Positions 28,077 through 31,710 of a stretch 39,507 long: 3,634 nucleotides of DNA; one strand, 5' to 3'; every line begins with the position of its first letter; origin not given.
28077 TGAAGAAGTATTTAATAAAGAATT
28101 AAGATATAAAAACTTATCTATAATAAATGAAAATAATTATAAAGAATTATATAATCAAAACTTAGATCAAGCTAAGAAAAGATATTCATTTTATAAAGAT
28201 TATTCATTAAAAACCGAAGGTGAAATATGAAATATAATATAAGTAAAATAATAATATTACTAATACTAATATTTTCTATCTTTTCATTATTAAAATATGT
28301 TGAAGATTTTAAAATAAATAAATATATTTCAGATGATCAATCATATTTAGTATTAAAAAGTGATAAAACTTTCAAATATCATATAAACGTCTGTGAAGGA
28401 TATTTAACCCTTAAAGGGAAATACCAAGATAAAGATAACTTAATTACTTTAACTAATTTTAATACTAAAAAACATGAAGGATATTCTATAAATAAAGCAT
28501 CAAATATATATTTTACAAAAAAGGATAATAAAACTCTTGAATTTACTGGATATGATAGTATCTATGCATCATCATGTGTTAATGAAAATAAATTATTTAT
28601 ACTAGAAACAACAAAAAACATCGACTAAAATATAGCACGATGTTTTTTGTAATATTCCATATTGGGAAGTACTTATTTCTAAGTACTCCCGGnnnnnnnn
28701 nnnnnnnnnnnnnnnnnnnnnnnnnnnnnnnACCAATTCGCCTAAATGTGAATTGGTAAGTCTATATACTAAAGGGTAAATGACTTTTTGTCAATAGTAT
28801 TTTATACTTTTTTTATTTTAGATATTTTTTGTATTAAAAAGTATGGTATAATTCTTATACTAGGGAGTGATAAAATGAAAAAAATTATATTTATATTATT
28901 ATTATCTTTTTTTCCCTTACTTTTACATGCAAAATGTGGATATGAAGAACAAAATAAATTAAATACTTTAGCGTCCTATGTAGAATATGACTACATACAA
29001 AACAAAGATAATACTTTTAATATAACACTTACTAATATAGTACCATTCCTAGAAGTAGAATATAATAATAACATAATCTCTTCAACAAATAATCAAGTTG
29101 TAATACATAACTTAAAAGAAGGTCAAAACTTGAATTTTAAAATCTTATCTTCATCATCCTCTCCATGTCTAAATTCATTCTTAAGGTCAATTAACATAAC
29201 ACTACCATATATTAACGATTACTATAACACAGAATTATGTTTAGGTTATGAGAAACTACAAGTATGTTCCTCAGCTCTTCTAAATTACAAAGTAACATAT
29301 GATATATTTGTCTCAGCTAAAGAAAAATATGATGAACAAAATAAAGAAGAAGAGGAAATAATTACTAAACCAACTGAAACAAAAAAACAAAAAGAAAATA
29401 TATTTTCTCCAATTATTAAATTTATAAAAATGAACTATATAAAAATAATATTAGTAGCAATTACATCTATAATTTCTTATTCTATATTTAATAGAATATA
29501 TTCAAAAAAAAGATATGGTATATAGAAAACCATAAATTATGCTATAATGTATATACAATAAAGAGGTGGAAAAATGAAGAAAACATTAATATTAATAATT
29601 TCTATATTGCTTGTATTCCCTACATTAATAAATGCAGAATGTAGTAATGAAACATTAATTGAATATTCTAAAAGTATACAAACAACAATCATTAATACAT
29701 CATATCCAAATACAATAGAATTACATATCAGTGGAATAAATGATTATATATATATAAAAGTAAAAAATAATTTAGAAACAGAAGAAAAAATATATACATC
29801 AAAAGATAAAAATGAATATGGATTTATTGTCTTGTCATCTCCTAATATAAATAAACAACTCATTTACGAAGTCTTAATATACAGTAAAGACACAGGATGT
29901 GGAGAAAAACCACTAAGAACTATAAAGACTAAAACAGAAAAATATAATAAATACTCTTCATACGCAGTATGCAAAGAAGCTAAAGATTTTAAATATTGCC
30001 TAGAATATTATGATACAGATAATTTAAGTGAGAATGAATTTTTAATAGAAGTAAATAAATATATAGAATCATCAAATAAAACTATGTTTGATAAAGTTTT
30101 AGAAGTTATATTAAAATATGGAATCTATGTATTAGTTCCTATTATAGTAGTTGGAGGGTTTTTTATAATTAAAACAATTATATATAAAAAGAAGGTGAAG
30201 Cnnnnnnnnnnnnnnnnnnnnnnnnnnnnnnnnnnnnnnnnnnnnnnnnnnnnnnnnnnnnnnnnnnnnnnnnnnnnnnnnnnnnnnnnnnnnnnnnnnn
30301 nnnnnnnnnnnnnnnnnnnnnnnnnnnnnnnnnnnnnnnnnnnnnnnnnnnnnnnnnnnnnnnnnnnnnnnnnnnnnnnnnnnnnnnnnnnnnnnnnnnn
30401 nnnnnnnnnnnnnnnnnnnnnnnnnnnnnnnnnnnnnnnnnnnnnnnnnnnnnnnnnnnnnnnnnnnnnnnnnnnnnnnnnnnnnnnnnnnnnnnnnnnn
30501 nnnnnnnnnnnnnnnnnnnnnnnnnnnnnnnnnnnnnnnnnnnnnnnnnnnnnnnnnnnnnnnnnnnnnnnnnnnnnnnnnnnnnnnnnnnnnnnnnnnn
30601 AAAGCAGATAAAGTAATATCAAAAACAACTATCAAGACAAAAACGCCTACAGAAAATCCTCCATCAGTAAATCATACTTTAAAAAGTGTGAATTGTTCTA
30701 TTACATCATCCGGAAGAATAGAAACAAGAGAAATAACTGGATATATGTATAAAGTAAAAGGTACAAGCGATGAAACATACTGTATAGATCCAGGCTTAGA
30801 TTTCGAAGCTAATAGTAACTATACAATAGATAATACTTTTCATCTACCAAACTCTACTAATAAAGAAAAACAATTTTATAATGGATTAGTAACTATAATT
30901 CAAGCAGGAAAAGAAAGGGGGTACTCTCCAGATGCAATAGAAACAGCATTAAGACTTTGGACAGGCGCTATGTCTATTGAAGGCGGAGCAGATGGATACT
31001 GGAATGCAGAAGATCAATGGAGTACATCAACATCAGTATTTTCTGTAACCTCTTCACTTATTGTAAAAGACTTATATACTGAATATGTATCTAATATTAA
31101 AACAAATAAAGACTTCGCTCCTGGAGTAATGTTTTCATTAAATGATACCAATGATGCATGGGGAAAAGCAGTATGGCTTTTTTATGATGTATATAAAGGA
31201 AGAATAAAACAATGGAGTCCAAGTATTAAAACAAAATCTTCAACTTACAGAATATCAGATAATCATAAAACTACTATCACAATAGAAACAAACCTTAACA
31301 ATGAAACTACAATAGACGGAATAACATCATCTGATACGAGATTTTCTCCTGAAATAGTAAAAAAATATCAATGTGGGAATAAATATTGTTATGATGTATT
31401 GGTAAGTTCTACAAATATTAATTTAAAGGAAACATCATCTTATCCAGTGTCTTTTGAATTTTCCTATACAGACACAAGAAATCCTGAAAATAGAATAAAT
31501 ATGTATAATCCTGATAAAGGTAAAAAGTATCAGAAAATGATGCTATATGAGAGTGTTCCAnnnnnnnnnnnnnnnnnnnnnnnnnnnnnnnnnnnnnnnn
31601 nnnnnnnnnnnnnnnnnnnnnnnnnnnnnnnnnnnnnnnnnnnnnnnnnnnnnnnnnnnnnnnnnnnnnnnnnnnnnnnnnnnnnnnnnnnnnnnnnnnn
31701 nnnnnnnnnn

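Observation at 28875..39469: Non-canonical Tad/type IVc-like pilus locus in a Gram-positive, very AT-rich genome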

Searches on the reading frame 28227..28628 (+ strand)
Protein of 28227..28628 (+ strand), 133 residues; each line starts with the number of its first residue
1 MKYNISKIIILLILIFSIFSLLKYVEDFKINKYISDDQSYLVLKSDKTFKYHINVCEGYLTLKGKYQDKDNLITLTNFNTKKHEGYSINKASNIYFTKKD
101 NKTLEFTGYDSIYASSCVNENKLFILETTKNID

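Call 6: search_protein_families(library=pfam, max_evalue=0.1, proteins=[window:28227-28628:+])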
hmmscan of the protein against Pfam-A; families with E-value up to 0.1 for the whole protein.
window:28227-28628:+ (133 aa): 1 family
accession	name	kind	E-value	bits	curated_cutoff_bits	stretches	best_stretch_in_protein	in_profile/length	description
PF18819.6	MuF_C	-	0.049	14.2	27.6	1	65-105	46-85/103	Phage MuF-C-terminal domain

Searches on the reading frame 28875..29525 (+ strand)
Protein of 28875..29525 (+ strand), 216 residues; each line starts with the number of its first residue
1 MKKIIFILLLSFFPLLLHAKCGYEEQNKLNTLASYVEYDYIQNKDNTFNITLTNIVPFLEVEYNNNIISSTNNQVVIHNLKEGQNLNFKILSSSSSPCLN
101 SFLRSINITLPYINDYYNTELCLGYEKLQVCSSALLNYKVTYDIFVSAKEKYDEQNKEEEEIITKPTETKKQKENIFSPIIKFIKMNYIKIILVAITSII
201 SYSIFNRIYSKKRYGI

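Call 3: search_protein_families(library=pfam, max_evalue=0.1, proteins=[window:28875-29525:+])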
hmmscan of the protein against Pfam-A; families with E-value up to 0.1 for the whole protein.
window:28875-29525:+ (216 aa): 0 families

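Call 4: search_protein_families(library=ncbifam, max_evalue=0.1, proteins=[window:28875-29525:+])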
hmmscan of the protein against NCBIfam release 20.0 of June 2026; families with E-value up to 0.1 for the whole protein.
window:28875-29525:+ (216 aa): 2 families
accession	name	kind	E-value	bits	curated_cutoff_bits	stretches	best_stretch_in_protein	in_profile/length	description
NF003583.0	PRK05248.3-4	equivalog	0.0085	16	259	1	47-107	17-77/132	hypothetical protein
TIGR00901.2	2A0125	subfamily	0.069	11.8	350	1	131-204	175-248/417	AmpG family muropeptide MFS transporter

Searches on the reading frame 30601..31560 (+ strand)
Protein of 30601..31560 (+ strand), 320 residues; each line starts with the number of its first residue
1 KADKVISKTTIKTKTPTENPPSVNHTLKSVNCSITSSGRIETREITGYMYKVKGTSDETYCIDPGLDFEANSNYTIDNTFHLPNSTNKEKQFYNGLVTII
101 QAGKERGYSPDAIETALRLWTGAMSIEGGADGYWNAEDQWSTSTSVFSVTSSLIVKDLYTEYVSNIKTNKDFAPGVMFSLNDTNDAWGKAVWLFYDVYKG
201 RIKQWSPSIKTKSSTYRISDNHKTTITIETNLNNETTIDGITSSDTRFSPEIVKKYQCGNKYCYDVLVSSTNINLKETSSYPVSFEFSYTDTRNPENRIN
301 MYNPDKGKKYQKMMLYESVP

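Call 72: search_protein_families(library=pfam, alignment_id=A6, max_evalue=0.1)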
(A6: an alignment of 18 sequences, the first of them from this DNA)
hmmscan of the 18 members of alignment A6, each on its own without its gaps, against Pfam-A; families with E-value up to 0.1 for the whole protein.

A. member 1, seq(320 aa): 1 family
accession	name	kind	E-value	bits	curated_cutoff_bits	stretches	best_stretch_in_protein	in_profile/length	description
PF06135.17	IreB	-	0.081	13.6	25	0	77-110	1-34/78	IreB regulatory phosphoprotein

B. families by the number of members that match (of 18 scanned): 8 families
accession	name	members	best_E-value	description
PF08341.16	TED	8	1.6e-05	Thioester domain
PF20610.3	TED_2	2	0.0011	Thioester domain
PF04063.20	DUF383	1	0.024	Domain of unknown function (DUF383)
PF09813.14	Coa3_cc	1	0.036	Cytochrome c oxidase assembly factor 3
PF04421.21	Mss4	1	0.056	Mss4 protein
PF18351.6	Ago_N_1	1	0.057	Fungal Argonaute N-terminal domain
PF06135.17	IreB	1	0.081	IreB regulatory phosphoprotein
PF07812.18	TfuA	1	0.084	TfuA-like protein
